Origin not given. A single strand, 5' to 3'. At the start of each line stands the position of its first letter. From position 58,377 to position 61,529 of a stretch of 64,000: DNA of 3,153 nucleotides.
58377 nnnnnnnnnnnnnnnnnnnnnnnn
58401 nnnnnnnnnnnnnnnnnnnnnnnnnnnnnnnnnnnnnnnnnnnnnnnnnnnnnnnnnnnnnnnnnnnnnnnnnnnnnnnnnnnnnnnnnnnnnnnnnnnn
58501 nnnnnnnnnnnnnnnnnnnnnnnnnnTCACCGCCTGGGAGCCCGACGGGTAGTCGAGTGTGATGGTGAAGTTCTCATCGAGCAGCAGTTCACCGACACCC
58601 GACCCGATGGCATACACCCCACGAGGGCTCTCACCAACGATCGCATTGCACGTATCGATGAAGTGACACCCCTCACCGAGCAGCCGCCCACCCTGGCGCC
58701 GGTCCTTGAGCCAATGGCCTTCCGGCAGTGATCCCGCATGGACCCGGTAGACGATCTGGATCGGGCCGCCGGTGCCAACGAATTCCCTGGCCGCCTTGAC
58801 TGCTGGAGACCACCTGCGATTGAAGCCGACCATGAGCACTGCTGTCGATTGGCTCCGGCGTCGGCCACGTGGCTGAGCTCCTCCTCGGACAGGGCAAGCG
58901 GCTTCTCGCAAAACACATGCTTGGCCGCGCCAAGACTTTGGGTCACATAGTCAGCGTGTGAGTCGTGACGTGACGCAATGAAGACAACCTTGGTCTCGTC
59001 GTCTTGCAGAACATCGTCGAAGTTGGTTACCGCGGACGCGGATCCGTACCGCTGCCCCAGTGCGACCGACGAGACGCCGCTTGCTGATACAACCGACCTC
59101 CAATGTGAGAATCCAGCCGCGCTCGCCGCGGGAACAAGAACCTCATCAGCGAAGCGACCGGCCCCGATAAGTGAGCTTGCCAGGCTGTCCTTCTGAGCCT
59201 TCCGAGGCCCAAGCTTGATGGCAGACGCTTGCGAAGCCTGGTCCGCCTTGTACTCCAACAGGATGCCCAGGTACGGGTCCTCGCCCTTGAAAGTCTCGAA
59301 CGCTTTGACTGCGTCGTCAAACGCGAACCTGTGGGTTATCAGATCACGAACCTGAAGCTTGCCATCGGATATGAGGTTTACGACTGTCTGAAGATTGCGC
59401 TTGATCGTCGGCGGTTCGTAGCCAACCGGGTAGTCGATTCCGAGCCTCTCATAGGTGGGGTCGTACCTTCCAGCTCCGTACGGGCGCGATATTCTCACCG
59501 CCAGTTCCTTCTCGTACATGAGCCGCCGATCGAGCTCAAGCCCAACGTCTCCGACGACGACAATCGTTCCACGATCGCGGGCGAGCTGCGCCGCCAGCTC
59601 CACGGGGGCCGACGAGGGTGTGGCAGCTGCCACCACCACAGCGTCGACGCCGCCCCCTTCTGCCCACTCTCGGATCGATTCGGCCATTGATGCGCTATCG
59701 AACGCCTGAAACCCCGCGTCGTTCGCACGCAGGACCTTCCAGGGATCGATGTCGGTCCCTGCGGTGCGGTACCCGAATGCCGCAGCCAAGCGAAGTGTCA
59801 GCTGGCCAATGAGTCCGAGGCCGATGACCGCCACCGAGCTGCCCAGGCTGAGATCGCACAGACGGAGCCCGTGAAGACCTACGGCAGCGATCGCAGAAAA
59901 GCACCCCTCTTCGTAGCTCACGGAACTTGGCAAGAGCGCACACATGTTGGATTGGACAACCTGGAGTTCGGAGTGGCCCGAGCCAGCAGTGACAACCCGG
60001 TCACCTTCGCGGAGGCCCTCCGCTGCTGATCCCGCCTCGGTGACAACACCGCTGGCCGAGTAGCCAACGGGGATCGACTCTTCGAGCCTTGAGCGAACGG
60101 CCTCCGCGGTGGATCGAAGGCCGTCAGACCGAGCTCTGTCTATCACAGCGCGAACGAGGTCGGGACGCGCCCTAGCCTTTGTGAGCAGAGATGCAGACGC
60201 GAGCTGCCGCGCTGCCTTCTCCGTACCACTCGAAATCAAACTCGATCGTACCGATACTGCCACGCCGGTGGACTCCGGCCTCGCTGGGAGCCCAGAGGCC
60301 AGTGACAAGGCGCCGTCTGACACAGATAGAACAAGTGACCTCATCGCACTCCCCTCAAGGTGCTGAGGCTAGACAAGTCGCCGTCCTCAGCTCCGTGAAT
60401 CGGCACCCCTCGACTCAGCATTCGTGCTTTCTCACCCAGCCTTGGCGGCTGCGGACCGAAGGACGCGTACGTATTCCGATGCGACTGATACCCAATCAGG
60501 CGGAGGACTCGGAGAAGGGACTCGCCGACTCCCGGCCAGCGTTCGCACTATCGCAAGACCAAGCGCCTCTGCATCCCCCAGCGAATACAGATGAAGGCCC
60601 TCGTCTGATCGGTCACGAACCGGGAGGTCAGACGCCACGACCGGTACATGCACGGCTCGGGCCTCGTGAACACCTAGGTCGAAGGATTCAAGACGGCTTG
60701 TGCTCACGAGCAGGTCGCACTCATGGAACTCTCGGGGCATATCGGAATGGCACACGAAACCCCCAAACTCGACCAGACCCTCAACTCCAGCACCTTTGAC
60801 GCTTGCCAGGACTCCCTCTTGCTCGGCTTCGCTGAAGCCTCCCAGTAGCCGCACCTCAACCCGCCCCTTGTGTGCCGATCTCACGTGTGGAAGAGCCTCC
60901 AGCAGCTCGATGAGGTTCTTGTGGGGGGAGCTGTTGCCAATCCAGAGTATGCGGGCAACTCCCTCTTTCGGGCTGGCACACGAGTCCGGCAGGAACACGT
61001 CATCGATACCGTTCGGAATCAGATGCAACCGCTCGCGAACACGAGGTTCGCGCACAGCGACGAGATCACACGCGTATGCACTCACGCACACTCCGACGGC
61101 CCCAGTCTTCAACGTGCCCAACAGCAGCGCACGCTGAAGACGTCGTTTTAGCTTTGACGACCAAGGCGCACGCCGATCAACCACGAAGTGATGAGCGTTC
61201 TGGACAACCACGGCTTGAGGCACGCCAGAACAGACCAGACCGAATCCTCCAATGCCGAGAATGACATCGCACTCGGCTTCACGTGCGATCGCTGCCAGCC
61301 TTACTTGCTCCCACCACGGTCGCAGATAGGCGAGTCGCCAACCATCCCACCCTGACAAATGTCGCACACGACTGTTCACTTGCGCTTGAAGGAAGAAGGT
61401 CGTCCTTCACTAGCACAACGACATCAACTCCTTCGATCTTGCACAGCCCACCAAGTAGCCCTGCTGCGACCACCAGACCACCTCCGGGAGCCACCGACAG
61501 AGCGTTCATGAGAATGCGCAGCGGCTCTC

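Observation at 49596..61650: Glycan locus II: PglF/PglE/PglD/PglC-like cassette with WecC-like dehydrogenase, and a GT4 / heparinase-like / bi-domain oxidoreductase trio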

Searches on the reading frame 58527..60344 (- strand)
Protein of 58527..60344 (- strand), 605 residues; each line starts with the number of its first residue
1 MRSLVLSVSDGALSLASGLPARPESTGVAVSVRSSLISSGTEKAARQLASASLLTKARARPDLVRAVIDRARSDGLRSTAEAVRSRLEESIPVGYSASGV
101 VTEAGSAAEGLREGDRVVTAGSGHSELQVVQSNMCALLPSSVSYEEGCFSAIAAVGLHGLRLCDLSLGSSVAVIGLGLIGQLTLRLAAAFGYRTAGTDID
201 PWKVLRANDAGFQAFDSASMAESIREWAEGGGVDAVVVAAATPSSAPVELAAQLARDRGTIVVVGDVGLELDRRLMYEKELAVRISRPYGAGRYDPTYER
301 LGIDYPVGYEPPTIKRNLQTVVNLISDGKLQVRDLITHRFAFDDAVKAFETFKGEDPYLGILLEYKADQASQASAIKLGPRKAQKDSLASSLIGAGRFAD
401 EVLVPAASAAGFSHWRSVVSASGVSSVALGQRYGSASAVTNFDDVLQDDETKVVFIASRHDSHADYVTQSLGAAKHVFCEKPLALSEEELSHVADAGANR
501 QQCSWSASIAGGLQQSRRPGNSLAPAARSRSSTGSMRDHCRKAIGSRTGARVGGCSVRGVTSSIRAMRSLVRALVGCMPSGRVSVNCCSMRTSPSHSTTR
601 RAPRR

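Call 5: search_protein_families(library=pfam, proteins=[window:58527-60344:-], max_evalue=0.01)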
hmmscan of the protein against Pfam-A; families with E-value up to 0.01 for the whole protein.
window:58527-60344:- (605 aa): 5 families
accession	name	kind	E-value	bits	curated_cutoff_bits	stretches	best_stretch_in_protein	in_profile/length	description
PF01408.29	GFO_IDH_MocA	-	8.1e-19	68.9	24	1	392-501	5-113/120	Oxidoreductase family, NAD-binding Rossmann fold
PF00107.32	ADH_zinc_N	-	9.1e-12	45.5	31.8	1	179-287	2-113/129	Zinc-binding dehydrogenase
PF13602.12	ADH_zinc_N_2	-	2.8e-06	28.7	27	1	221-351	15-122/134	Zinc-binding dehydrogenase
PF08240.17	ADH_N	-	5.8e-05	23.7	23.5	1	91-155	34-94/104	Alcohol dehydrogenase GroES-like domain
PF02826.25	2-Hacid_dh_C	-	0.0032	17.3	25.1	1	168-214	36-82/178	D-isomer specific 2-hydroxyacid dehydrogenase, NAD binding domain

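Call 8: search_protein_families(library=ncbifam, proteins=[window:58527-60344:-], max_evalue=0.001)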
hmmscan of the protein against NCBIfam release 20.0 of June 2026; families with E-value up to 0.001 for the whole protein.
window:58527-60344:- (605 aa): 17 families
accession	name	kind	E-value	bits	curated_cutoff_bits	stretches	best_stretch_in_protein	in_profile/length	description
TIGR04380.1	myo_inos_iolG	equivalog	9.9e-17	60.8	355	1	391-496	5-110/330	inositol 2-dehydrogenase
NF007642.0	PRK10309.1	equivalog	7.6e-14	51.7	550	1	122-355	115-336/347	galactitol-1-phosphate 5-dehydrogenase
NF052479.1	LevoglcsnDh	equivalog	7.5e-10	38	650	1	421-500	44-123/386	levoglucosan dehydrogenase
NF041097.1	keto_inos_dh_IolM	equivalog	1.7e-09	36.8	450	0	166-268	205-314/389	scyllo-inosose 3-dehydrogenase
TIGR03989.1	Rxyl_3153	subfamily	4.1e-09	36.2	440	1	125-265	142-287/370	NDMA-dependent alcohol dehydrogenase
NF041392.1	XylDh_Gfo6_Halo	equivalog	7e-09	34.9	350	1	383-496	12-128/350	D-xylose 1-dehydrogenase Gfo6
NF052679.1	InsChiInosDhIolG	equivalog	3e-08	33.1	540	1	439-497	55-113/343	bifunctional inositol 2-dehydrogenase/D-chiro-inositol 1-dehydrogenase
NF008024.0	PRK10754.1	subfamily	3.4e-08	32.9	348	1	93-234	61-211/327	NADPH:quinone reductase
TIGR01202.1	bchC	equivalog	4.3e-08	32.6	291.25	0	315-351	259-295/308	chlorophyll synthesis pathway protein BchC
NF007574.0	PRK10206.1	equivalog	1.9e-06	27.1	352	1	435-489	50-104/345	oxidoreductase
TIGR02824.1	quinone_pig3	subfamily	2e-06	27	296.8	1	93-265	61-238/325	putative NAD(P)H quinone oxidoreductase, PIG3 family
TIGR03451.1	mycoS_dep_FDH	equivalog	2.1e-06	26.8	512.9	1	160-266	169-277/358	S-(hydroxymethyl)mycothiol dehydrogenase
NF007375.0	PRK09880.1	equivalog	3.6e-06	26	469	1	122-269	124-270/344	L-idonate 5-dehydrogenase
TIGR00692.1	tdh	equivalog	9.6e-06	24.8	458.35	0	319-353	295-329/340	L-threonine 3-dehydrogenase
NF006940.0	PRK09422.1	equivalog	0.00038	19.5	344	0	128-265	121-260/338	alcohol dehydrogenase AdhP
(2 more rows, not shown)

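Call 9: find_related_loci(query=window:58527-60344:-, collection=genome_contigs, flank=10000)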
Query window:58527-60344:- (605 aa) in genome_contigs; peptide patterns used: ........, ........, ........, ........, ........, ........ (x = any residue, [..] = any of these).
79 stretches matched a pattern; 19 encode a relative of the query (tblastn E <= 1e-3); 19 distinct loci.
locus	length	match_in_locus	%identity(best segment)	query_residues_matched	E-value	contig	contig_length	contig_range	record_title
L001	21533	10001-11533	42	1-503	3e-109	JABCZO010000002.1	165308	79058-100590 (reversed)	MAG: Gammaproteobacteria bacterium isolate Inc-BW-C-12-M_MAG77 Ga0210394_10000151, whole genome shotgun sequence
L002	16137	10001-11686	39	1-539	4e-107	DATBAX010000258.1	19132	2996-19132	MAG TPA_asm: Terriglobales bacterium isolate SMAG_U5743 k141_840885, whole genome shotgun sequence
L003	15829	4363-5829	42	28-496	5e-106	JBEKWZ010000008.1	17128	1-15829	MAG: Candidatus Sulfotelmatobacter sp. isolate SPRUCE 63 SPRUCE_63_8, whole genome shotgun sequence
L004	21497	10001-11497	42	28-515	5e-103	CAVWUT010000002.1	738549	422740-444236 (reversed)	MAG: Terriglobia bacterium isolate MFD09222.bin.2.93 genome assembly, contig: contig_18426, whole genome shotgun sequenc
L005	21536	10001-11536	39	28-519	1e-98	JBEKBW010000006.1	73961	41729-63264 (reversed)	MAG: Candidatus Sulfotelmatobacter sp. isolate SPRUCE 145 SPRUCE_145_6, whole genome shotgun sequence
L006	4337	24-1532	34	28-519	2e-78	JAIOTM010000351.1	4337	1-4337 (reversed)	MAG: Candidatus Cloacimonadota bacterium isolate SMBSF70 bin_77_k127_1516888, whole genome shotgun sequence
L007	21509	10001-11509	40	28-519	3e-101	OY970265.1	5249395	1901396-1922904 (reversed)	MAG: uncultured Acidobacteriota bacterium isolate MFD01476.bin.1.56 genome assembly, chromosome: 1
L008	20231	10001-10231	38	429-501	9e-9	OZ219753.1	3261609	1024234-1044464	MAG: Candidatus Poribacteria bacterium isolate 1eb63393-43b3-4ba7-aba7-ea4ddc7e67a3 genome assembly, chromosome: 4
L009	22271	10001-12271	45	413-576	2e-8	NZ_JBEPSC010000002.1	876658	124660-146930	Arthrobacter sp. 754 Ga0501428_02, whole genome shotgun sequence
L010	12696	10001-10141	40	440-486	2e-6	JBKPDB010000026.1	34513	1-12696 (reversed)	MAG: Actinomycetota bacterium isolate GB_EKS_MAG_00035 GB_EKS_000000753138, whole genome shotgun sequence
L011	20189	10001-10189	35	431-493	4e-6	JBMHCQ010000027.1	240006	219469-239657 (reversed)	MAG: Akkermansiaceae bacterium isolate xHP1_bin.484 c_000000000027, whole genome shotgun sequence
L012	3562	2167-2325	43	449-497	6e-6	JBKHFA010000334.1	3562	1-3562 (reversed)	MAG: Armatimonadota bacterium isolate D1M05_3 NODE_26873_length_3562_cov_6.918449, whole genome shotgun sequence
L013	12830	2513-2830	29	387-493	1e-5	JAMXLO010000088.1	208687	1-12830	MAG: Acetobacteraceae bacterium isolate Bin.031_Pasture k127_6283255, whole genome shotgun sequence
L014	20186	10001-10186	35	432-493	1e-5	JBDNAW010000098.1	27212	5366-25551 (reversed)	MAG: Akkermansiaceae bacterium isolate SJSW2.bin.4 k97_631459, whole genome shotgun sequence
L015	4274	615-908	26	392-489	2e-5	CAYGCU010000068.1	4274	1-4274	MAG TPA_asm: uncultured Candidatus Bathyarchaeia archaeon isolate ERP108616_co2_191 genome assembly, contig: NODE_46991_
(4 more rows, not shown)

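Call 55: find_homologous_proteins(query=L001:12730-14820:+, max_evalue=1e-10)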
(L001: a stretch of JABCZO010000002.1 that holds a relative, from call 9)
Query L001:12730-14820:+ (697 aa): 5982 proteins with E <= 1e-10 among 8000 candidates; the best 120 are listed.
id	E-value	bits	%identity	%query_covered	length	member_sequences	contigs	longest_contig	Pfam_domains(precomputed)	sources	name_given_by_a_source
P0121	0.0e+0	1073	88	76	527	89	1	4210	PF16889.12,PF07940.19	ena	-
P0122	0.0e+0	1066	88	76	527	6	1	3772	PF16889.12,PF07940.19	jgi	jgi:uncharacterized heparinase superfamily protein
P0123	0.0e+0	1054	87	76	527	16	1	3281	PF16889.12,PF07940.19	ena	-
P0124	0.0e+0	1037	85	76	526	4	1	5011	PF16889.12,PF07940.19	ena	-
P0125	0.0e+0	1021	85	76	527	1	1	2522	PF16889.12,PF07940.19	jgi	jgi:uncharacterized heparinase superfamily protein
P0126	0.0e+0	1020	84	76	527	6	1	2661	PF16889.12,PF07940.19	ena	-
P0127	6.8e-297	1005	83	76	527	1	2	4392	PF16889.12,PF07940.19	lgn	-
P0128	1.8e-280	951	87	67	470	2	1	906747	PF16889.12,PF07940.19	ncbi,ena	-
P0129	2.8e-271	920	85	67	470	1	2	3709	PF16889.12,PF07940.19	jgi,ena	-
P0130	1.5e-257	875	73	75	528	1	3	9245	PF16889.12,PF07940.19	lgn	-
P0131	3.0e-248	844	72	76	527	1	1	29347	PF16889.12,PF07940.19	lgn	-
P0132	3.7e-242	824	66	80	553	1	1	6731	PF16889.12,PF07940.19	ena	-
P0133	8.2e-231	787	67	75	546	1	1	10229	PF16889.12,PF07940.19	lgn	-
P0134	9.7e-230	783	67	75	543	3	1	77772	PF16889.12,PF07940.19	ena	-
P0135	1.4e-229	783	65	75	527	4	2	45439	PF16889.12,PF07940.19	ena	-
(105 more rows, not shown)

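Call 81: search_protein_families(library=pfam, proteins=[L001:637-1839:+, L001:2175-4550:-, L001:6936-8375:-, L001:9027-10004:+, L001:12140-13240:+, L001:13033-14823:+, L001:14796-16061:+, L001:16450-17796:-, L001:18301-19107:+, L001:19700-21220:-], max_evalue=0.00001)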
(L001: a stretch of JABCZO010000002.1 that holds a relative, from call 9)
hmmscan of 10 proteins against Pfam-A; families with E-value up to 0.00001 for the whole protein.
L001:637-1839:+ (400 aa): 4 families
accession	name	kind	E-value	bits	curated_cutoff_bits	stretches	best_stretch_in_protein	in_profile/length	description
PF00534.26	Glycos_transf_1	-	4.5e-15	56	26.4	1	212-328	13-130/172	Glycosyl transferases group 1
PF13692.12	Glyco_trans_1_4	-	2.1e-13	51.2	27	1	216-327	3-113/142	Glycosyl transferases group 1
PF20706.3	GT4-conflict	-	3.9e-09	36.4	26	1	201-323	185-314/385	Family 4 Glycosyltransferase in conflict systems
PF13439.12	Glyco_transf_4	-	1.2e-07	32.4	28.5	1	25-198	2-169/170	Glycosyltransferase Family 4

L001:2175-4550:- (791 aa): 0 families

L001:6936-8375:- (479 aa): 1 family
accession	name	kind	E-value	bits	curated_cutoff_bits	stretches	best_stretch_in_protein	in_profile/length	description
PF13884.11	Peptidase_S74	-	3.2e-12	47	22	1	358-411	1-57/58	Chaperone of endosialidase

L001:9027-10004:+ (325 aa): 9 families
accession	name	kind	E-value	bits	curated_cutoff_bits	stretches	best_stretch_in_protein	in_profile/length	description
PF08241.18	Methyltransf_11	-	1.9e-23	83.3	21.2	1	141-238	1-95/95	Methyltransferase domain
PF13649.12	Methyltransf_25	-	1.4e-20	74.2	27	1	141-234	2-97/97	Methyltransferase domain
PF08242.18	Methyltransf_12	-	1.8e-20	74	30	1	141-236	1-98/98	Methyltransferase domain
PF13489.12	Methyltransf_23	-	1.8e-19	70.5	27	1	124-293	11-162/164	Methyltransferase domain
PF13847.12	Methyltransf_31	-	1.3e-16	61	27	1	136-246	3-117/145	Methyltransferase domain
PF01209.24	Ubie_methyltran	-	4.8e-08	33.1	20.1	1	134-238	45-151/233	ubiE/COQ5 methyltransferase family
PF05175.20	MTS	-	9e-08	32.4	23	1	122-266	15-166/170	Methyltransferase small domain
PF06325.19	PrmA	-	8.8e-07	29.1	22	1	130-239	155-259/296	Ribosomal protein L11 methyltransferase (PrmA)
PF05401.17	NodS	-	5e-06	26.9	24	1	130-234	37-140/201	Nodulation protein S (NodS)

L001:12140-13240:+ (366 aa): 1 family
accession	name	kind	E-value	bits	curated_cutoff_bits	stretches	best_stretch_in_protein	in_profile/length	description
PF02350.25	Epimerase_2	-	1.9e-95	320.1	30.6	1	34-361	8-347/347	UDP-N-acetylglucosamine 2-epimerase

L001:13033-14823:+ (596 aa): 2 families
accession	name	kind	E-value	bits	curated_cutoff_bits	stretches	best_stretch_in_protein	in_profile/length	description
PF07940.18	Hepar_II_III_C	-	3.8e-49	167.8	24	1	383-562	3-178/237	Heparinase II/III-like, C-terminal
PF16889.11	Hepar_II_III_N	-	3.5e-17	63.2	22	1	228-357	188-314/340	Heparinase II/III N-terminus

L001:14796-16061:+ (421 aa): 4 families
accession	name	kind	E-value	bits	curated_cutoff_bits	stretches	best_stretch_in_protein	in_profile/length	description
PF13579.12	Glyco_trans_4_4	-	2.4e-21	77.2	29.7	1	29-212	3-158/158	Glycosyl transferase 4-like domain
PF13439.12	Glyco_transf_4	-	9.6e-19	68.5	28.5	1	31-216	6-169/170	Glycosyltransferase Family 4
PF00534.26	Glycos_transf_1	-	1.6e-15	57.5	26.4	1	238-394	17-170/172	Glycosyl transferases group 1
PF13692.12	Glyco_trans_1_4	-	6.4e-15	56.1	27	1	240-380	5-140/142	Glycosyl transferases group 1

L001:16450-17796:- (448 aa): 4 families
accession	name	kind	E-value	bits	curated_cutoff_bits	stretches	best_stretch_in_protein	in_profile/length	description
PF03721.20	UDPG_MGDP_dh_N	-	2.2e-42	145.2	27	1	30-204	3-181/187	UDP-glucose/GDP-mannose dehydrogenase family, NAD binding domain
PF00984.24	UDPG_MGDP_dh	-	1.8e-30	105.3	25.4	1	225-315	2-93/94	UDP-glucose/GDP-mannose dehydrogenase family, central domain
PF03720.21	UDPG_MGDP_dh_C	-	5.1e-19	69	30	1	342-438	1-101/103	UDP-glucose/GDP-mannose dehydrogenase family, UDP binding domain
PF03446.21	NAD_binding_2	-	1.1e-07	32.4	21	1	30-154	2-103/161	NAD binding domain of 6-phosphogluconate dehydrogenase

L001:18301-19107:+ (268 aa): 1 family
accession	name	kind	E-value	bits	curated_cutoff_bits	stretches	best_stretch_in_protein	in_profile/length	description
PF05721.19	PhyH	-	1.4e-11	45.5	22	1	82-213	56-212/213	Phytanoyl-CoA dioxygenase (PhyH)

L001:19700-21220:- (506 aa): 0 families

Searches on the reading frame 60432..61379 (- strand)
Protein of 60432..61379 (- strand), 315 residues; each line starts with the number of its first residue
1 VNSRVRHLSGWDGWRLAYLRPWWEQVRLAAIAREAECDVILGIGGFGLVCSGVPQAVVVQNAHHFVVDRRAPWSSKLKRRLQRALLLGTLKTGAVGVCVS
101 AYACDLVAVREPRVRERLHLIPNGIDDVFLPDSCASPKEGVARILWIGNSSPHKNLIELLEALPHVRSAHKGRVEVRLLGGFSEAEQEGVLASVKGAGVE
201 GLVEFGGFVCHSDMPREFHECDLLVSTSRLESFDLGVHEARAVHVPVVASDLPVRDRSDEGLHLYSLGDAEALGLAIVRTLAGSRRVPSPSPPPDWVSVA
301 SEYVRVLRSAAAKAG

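Call 5: search_protein_families(library=pfam, proteins=[window:60432-61379:-], max_evalue=0.01)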
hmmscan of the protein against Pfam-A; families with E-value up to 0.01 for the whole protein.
window:60432-61379:- (315 aa): 4 families
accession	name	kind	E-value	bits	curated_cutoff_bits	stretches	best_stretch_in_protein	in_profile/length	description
PF13692.12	Glyco_trans_1_4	-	2.1e-17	64.2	27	1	143-281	3-140/142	Glycosyl transferases group 1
PF00534.26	Glycos_transf_1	-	1.3e-13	51.3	26.4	1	139-252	13-124/172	Glycosyl transferases group 1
PF20706.3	GT4-conflict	-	2.1e-07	30.7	26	1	64-251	122-312/385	Family 4 Glycosyltransferase in conflict systems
PF13439.12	Glyco_transf_4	-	3e-07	31.1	28.5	1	14-127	50-168/170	Glycosyltransferase Family 4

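Call 8: search_protein_families(library=ncbifam, proteins=[window:60432-61379:-], max_evalue=0.001)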
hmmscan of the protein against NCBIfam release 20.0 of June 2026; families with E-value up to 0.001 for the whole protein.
window:60432-61379:- (315 aa): 8 families
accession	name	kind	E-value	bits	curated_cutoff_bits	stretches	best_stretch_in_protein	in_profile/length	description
NF038229.1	Glyco4_Geo_Pelo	equivalog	1e-07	31.3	400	1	82-253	99-270/338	GPMC system family 4 glycosyltransferase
TIGR03088.1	stp2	hypoth_equivalog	1.4e-07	30.9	409.05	1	116-252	160-304/374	TIGR03088 family PEP-CTERM/XrtA system glycosyltransferase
TIGR04047.1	MSMEG_0565_glyc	hypoth_equivalog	5.4e-07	29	259.85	1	142-258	194-315/373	MSMEG_0565 family glycosyltransferase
NF041876.1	EPS_EpsE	equivalog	7.4e-06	25.5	400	1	113-251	183-326/389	exopolysaccharide biosynthesis GT4 family glycosyltransferase EpsE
NF038011.1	PelF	equivalog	0.00015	21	100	1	115-252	279-415/489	GT4 family glycosyltransferase PelF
NF047881.1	glyco_SdgB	exception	0.00016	20.5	800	1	143-252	323-427/496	serine-aspartate repeat adhesin O-glycosyltransferase SdgB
TIGR03999.1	thiol_BshA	equivalog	0.00018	20.5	273.7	1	143-252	201-304/375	N-acetyl-alpha-D-glucosaminyl L-malate synthase BshA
TIGR04063.1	stp3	hypoth_equivalog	0.00062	18.7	442.05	1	78-251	143-325/397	TIGR04063 family PEP-CTERM/XrtA system glycosyltransferase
